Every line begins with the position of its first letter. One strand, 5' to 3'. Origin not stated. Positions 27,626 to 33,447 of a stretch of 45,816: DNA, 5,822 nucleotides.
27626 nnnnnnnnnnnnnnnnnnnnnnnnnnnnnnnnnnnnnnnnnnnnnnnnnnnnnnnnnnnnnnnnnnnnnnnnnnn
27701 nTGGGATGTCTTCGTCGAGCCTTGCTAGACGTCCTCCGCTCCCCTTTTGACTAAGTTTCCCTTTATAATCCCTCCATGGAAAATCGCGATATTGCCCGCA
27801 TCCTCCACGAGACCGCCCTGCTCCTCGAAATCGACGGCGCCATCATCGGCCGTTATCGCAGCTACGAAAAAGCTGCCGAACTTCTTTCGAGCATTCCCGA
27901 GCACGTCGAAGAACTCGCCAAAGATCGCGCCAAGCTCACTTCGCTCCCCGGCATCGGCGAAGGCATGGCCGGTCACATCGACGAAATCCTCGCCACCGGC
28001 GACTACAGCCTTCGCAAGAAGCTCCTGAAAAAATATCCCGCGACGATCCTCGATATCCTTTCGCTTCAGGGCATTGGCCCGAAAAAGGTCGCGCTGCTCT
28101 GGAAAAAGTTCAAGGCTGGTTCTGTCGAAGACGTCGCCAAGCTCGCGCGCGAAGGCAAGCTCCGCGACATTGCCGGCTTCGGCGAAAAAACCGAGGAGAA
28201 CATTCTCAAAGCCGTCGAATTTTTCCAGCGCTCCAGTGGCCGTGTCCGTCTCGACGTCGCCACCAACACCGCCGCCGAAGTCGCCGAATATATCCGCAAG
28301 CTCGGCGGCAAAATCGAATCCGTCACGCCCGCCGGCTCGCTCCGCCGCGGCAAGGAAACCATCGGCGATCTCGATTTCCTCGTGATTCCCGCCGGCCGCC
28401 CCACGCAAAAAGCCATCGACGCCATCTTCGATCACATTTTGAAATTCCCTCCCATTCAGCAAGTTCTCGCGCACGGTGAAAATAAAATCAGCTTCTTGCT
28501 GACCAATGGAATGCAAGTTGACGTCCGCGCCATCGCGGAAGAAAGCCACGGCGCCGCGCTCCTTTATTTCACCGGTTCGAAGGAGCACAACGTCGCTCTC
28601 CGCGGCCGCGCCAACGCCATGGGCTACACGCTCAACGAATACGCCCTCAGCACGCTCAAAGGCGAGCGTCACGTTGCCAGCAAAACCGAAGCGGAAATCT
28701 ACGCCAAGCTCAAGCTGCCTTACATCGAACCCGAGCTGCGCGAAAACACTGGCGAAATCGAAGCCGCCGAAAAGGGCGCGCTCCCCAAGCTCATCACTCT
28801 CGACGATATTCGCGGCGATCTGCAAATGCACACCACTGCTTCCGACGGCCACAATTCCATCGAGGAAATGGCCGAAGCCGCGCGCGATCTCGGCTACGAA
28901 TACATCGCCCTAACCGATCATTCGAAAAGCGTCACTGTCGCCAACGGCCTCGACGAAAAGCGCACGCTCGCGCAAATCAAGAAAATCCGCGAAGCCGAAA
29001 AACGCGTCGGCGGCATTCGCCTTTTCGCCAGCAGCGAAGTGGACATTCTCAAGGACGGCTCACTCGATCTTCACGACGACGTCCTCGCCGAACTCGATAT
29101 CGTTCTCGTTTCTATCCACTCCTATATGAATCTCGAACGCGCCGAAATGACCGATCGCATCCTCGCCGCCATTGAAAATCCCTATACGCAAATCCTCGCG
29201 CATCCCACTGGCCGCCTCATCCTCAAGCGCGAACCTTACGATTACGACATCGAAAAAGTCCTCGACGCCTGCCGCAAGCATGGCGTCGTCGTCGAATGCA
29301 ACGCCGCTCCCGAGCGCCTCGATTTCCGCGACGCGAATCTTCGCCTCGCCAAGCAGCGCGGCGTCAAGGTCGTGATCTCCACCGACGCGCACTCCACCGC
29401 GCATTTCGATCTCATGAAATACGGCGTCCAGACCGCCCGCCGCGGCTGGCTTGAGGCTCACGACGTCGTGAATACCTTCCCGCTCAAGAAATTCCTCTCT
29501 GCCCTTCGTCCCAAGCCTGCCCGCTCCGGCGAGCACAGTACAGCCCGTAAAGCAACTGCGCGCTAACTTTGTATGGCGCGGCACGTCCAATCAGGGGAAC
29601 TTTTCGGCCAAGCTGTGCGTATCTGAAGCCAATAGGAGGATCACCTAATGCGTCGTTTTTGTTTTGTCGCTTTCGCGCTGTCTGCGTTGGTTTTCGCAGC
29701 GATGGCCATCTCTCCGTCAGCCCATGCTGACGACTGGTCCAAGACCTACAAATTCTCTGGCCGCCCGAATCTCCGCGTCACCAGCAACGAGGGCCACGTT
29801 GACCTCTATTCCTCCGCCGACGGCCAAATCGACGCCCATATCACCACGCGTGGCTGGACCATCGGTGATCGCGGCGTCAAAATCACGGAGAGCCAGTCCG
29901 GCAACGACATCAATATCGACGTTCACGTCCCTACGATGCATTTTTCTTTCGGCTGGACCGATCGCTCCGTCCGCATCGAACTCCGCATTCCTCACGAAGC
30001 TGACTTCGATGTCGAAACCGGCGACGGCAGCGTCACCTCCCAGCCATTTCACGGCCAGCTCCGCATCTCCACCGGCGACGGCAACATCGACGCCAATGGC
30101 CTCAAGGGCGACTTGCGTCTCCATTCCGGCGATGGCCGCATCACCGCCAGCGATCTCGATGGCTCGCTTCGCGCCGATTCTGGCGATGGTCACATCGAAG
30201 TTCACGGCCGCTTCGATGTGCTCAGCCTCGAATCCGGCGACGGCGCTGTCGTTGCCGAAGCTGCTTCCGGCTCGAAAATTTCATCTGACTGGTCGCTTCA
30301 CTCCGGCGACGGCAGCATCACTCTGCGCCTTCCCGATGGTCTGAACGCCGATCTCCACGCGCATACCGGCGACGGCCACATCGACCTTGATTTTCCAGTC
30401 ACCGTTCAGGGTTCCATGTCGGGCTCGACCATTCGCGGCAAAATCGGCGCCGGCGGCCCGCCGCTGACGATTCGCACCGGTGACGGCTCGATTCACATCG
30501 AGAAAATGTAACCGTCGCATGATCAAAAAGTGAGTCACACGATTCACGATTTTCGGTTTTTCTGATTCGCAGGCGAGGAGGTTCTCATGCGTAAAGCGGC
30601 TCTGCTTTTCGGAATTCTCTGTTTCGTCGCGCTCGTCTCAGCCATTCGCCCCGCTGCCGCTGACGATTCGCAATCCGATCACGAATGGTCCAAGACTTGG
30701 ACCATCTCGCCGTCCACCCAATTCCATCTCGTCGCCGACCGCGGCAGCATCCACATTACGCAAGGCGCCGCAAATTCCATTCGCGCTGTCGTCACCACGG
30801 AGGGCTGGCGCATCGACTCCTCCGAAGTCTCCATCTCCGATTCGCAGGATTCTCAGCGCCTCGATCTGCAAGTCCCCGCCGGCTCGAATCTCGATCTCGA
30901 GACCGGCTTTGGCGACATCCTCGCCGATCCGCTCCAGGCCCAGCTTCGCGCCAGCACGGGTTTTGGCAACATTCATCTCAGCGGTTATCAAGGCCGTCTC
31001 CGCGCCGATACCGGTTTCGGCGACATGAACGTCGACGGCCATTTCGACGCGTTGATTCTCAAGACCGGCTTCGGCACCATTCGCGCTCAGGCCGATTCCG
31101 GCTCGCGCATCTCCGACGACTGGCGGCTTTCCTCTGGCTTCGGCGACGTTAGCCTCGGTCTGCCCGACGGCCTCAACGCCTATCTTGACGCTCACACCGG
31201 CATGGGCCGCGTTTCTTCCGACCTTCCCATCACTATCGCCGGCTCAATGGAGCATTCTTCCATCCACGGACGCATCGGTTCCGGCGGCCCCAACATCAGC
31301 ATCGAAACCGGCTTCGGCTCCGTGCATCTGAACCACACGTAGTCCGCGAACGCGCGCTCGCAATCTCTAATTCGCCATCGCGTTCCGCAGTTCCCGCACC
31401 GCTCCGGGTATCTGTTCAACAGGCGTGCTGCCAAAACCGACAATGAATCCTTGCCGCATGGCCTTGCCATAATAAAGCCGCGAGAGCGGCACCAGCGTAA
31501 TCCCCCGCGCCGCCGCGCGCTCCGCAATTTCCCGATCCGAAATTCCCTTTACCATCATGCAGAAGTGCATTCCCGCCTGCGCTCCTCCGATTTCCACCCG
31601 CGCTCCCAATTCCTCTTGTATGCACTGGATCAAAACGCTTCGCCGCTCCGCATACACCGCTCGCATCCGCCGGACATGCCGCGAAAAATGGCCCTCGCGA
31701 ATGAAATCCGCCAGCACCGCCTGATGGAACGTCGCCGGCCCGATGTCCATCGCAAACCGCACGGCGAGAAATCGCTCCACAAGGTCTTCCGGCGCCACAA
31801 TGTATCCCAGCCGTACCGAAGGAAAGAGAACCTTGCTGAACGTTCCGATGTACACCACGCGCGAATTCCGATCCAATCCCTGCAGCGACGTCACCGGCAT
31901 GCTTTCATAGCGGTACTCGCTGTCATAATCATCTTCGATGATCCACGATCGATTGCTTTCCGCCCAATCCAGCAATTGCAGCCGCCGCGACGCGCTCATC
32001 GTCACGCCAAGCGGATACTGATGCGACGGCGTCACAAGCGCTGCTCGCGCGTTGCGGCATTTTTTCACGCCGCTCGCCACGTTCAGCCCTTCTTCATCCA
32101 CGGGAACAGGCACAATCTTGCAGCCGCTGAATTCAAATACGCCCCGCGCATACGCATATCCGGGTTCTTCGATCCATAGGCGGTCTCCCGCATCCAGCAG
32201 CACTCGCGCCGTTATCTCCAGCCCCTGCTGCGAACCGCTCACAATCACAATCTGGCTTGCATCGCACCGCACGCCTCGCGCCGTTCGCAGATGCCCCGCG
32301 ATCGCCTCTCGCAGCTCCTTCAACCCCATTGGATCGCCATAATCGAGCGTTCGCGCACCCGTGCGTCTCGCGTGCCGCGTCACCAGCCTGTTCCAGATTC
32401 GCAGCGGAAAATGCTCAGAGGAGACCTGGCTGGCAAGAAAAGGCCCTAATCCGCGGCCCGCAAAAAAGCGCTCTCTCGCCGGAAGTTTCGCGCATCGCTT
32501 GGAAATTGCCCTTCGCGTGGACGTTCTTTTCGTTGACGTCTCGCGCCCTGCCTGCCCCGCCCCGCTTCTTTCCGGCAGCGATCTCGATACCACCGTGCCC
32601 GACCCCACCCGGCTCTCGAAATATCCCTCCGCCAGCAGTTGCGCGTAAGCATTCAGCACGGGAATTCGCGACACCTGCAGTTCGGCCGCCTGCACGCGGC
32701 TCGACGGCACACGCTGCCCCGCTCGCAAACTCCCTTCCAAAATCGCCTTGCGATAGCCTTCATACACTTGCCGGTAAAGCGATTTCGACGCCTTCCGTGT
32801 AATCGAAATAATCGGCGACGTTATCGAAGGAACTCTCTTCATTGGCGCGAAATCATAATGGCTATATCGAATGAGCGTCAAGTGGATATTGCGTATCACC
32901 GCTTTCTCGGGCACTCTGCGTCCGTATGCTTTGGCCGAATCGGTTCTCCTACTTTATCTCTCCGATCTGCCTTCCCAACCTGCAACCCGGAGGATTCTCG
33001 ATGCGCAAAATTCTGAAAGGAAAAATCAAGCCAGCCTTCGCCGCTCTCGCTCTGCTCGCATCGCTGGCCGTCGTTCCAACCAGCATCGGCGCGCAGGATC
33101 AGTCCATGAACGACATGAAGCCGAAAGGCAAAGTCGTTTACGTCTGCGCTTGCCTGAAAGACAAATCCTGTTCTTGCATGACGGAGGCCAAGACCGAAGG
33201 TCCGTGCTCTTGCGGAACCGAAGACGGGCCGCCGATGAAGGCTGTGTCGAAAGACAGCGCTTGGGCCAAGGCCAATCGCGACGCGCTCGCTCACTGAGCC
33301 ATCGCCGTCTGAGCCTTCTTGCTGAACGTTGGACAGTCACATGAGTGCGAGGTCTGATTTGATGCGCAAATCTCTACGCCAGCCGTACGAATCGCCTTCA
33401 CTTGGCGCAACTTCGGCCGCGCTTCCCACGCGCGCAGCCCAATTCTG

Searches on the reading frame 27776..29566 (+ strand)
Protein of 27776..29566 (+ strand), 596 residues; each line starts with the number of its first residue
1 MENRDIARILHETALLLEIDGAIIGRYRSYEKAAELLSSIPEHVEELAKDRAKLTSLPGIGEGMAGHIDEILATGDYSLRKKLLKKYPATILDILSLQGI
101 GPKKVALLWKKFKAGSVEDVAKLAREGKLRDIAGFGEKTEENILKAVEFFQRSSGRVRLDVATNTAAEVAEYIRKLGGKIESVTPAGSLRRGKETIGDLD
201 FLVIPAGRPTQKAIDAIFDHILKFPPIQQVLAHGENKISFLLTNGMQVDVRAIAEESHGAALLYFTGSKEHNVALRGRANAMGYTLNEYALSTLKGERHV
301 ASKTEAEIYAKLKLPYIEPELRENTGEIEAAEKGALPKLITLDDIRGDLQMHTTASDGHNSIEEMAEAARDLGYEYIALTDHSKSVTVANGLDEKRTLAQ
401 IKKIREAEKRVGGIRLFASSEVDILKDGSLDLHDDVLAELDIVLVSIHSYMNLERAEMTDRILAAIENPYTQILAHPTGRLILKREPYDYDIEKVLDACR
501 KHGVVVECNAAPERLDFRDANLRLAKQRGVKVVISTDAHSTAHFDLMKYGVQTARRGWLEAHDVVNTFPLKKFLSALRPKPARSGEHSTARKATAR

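Call 75: search_protein_families(library=pfam, proteins=[window:27776-29566:+], max_evalue=0.001)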
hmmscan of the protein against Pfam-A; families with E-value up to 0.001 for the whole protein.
window:27776-29566:+ (596 aa): 6 families
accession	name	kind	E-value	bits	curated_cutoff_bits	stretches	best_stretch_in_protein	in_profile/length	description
PF14791.11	DNA_pol_B_thumb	-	7e-24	83.9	25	1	261-323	1-63/63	DNA polymerase beta thumb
PF14716.13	HHH_8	-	6.6e-20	71.7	30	1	1-75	1-71/73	Helix-hairpin-helix domain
PF14520.12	HHH_5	-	8.3e-12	45.8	27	1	92-146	2-54/57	Helix-hairpin-helix domain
PF02811.25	PHP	-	3.9e-10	40.8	26.4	1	348-509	1-162/164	PHP domain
PF00633.29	HHH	-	4e-07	30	24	0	48-68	7-27/30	Helix-hairpin-helix motif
PF14792.12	DNA_pol_B_palm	-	8.1e-05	23.3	25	1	164-219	9-64/113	DNA polymerase beta palm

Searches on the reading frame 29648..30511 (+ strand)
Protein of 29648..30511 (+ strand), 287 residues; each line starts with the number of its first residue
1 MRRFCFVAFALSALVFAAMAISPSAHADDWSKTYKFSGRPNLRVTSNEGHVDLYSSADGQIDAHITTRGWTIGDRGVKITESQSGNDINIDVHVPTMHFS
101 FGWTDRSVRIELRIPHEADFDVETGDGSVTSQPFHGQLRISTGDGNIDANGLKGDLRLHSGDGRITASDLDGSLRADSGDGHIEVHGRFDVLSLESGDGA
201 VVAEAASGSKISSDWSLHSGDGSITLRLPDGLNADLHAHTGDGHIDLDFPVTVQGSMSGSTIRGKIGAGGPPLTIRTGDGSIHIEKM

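Call 75: search_protein_families(library=pfam, proteins=[window:29648-30511:+], max_evalue=0.001)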
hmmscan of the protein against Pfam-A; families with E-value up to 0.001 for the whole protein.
window:29648-30511:+ (287 aa): 2 families
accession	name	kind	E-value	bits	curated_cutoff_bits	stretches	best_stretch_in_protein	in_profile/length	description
PF13349.12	DUF4097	-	2.2e-14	53.9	22.9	1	55-284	17-246/247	Toastrack DUF4097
PF24016.2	DUF7330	-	3.9e-05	23.7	27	0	216-265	75-127/187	Domain of unknown function (DUF7330)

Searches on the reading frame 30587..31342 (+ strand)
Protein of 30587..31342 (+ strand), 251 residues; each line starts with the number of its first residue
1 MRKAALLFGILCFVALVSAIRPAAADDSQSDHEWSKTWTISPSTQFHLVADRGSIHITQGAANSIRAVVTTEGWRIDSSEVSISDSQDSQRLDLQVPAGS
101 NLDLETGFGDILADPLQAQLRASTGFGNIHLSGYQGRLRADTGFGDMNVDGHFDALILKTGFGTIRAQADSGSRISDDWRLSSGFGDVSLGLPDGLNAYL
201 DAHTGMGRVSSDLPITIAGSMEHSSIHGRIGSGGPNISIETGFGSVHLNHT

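Call 75: search_protein_families(library=pfam, proteins=[window:30587-31342:+], max_evalue=0.001)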
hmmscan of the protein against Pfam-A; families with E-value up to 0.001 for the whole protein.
window:30587-31342:+ (251 aa): 1 family
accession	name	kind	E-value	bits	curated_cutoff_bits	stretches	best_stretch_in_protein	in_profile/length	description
PF13349.12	DUF4097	-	7.9e-05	22.6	22.9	0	78-247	86-245/247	Toastrack DUF4097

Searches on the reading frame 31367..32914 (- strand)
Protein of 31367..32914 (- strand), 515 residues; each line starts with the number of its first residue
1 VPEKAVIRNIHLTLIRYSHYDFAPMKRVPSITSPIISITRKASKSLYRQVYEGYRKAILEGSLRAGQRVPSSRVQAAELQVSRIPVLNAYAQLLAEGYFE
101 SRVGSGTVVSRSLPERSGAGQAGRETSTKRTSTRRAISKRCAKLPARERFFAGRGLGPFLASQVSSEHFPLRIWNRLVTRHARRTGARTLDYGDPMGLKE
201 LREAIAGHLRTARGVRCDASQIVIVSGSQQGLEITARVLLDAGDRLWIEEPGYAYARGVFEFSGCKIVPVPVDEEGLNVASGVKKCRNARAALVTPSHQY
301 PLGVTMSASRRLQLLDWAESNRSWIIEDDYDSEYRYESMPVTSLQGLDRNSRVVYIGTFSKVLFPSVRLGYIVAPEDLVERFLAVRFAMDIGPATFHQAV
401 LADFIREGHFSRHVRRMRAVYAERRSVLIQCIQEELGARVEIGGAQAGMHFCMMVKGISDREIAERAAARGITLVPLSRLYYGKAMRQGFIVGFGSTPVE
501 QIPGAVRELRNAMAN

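Call 3: search_protein_families(library=pfam, proteins=[window:31367-32914:-], max_evalue=1)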
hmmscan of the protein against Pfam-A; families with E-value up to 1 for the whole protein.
window:31367-32914:- (515 aa): 3 families
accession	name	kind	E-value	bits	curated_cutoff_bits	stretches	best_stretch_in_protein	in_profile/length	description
PF00155.27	Aminotran_1_2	-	1.8e-25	90.4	19.7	1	186-480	32-336/361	Aminotransferase class I and II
PF00392.27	GntR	-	8e-12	45.1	27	1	46-109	1-64/64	Bacterial regulatory proteins, gntR family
PF23955.1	DUF7284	-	0.15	12.4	27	1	50-88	122-162/278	Family of unknown function (DUF7284)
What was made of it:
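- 31367..32842 (-): MocR-type regulator gene (GntR wHTH + class I/II aminotransferase-like domain). The start is most likely ATG 32842-32840 (MKR...), not the upstream GTG at 32914. Pfam GntR 8e-12 and Aminotran_1_2 2e-25 (call 3).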

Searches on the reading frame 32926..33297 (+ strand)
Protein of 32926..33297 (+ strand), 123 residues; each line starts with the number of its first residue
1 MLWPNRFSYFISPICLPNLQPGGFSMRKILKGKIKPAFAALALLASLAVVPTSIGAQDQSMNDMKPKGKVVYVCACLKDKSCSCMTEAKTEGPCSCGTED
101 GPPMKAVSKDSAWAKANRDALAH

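Call 3: search_protein_families(library=pfam, proteins=[window:32926-33297:+], max_evalue=1)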
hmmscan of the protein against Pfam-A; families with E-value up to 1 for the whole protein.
window:32926-33297:+ (123 aa): 0 families

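Call 4: search_protein_families(library=ncbifam, proteins=[window:32926-33297:+], max_evalue=1)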
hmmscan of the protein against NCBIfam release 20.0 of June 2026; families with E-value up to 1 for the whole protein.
window:32926-33297:+ (123 aa): 0 families
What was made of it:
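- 33001..33297 (+): Small secreted Cys-rich protein (98 aa; signal peptide; CAC...CSC...CSC motifs). It is the first gene divergent from mocR. No Pfam or NCBIfam hit (calls 3, 4).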
